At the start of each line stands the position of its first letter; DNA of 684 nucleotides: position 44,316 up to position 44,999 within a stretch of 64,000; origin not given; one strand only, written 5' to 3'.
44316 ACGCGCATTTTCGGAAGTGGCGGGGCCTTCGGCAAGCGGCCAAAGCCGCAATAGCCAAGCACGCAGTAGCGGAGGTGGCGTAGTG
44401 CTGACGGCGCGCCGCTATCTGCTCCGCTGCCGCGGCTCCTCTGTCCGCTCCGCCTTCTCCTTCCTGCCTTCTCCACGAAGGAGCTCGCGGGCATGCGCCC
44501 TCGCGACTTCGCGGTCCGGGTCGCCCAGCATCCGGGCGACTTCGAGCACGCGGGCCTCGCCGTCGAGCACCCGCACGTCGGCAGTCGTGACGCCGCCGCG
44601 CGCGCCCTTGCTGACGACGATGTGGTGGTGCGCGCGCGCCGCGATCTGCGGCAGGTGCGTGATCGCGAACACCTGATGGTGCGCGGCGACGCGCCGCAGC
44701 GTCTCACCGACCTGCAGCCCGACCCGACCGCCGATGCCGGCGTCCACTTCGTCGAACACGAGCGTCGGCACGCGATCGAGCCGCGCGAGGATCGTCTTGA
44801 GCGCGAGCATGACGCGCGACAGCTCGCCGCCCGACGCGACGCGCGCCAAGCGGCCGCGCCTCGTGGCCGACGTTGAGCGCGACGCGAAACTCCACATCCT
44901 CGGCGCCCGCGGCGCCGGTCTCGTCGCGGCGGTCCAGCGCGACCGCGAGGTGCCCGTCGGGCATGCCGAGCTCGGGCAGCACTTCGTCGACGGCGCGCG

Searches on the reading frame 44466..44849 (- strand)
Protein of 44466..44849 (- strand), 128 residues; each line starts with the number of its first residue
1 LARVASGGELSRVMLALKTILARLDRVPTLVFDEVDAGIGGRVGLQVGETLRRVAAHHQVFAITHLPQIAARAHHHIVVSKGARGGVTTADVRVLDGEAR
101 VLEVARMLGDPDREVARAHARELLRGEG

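Call 7: find_related_loci(query=window:44466-44849:-, collection=genome_contigs, flank=10000)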
Query seq(128 aa) (128 aa) in genome_contigs; peptide patterns used: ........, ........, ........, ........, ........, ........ (x = any residue, [..] = any of these).
600 stretches matched a pattern (row limit reached: there are more); 580 encode a relative of the query (tblastn E <= 1e-3); the best 80 are kept; 80 distinct loci.
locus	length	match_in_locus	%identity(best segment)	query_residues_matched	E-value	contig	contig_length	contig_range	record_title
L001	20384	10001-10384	96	1-128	6e-74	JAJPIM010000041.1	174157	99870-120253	MAG: Gemmatimonadetes bacterium isolate Centralia_MAG_331 k107_33951202, whole genome shotgun sequence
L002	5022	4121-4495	90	1-124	3e-67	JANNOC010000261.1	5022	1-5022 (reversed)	MAG: Gemmatimonadota bacterium isolate SOY_34_metabat_389_sub SOY_34_k141_5060993, whole genome shotgun sequence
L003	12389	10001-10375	88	1-124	2e-66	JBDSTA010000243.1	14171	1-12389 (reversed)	MAG: Gemmatimonadaceae bacterium isolate cluster1_bin.547 k127_11365680, whole genome shotgun sequence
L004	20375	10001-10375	87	1-124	3e-65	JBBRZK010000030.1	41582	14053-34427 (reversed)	MAG: Gemmatimonadales bacterium isolate metawrap_la5_38 metawrap_la5_38_K_1327517_L_41582_cov_25.7949, whole genome shot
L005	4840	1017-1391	83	1-124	1e-63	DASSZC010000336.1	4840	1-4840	MAG TPA_asm: Gemmatimonadaceae bacterium isolate SMAG_U697 k141_557157, whole genome shotgun sequence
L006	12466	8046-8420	85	1-124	4e-64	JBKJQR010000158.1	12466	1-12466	MAG: Gemmatimonadaceae bacterium isolate ant_bin.504 k117_1052931, whole genome shotgun sequence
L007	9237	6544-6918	82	1-124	8e-64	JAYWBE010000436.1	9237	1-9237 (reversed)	MAG: Gemmatimonadaceae bacterium isolate GL93_UP_concoct_187 GL93_UP_concoct_187_435, whole genome shotgun sequence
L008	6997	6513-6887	82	1-124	3e-62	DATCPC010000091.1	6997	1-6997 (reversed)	MAG TPA_asm: Gemmatimonadaceae bacterium isolate SMAG_U7217 k141_462605, whole genome shotgun sequence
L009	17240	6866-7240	86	1-124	3e-62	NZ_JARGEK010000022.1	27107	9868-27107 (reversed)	Roseisolibacter sp. H3M3-2 spades_K_default_22, whole genome shotgun sequence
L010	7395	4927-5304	79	1-125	5e-61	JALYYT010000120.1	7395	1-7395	MAG: Gemmatimonadota bacterium isolate KAP bin46 SD1490-92_k127_1737893, whole genome shotgun sequence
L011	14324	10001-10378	84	1-125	1e-60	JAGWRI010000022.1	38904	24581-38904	MAG: Gemmatimonadota bacterium isolate REEB322 k141_279927, whole genome shotgun sequence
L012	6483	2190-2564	82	1-124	5e-60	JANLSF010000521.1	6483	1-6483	MAG: Gemmatimonadota bacterium isolate OTE_25_metabat_443_sub OTE_25_k141_1666287, whole genome shotgun sequence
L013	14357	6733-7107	79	1-124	5e-59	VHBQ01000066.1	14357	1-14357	MAG: Gemmatimonadetes bacterium isolate M_DeepCast_65m_m1_262 M_DeepCast_65m_m1_262_Ga0194120_10007854, whole genome sho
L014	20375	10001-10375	82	1-124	1e-58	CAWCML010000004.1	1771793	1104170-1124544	MAG: uncultured Gemmatimonadaceae bacterium isolate MFD05502.bin.2.137 genome assembly, contig: contig_31164, whole geno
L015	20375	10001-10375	86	1-124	2e-64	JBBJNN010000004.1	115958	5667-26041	MAG: Gemmatimonadaceae bacterium isolate RUP_SRG_05 MBC-RUP_F0-S0_63, whole genome shotgun sequence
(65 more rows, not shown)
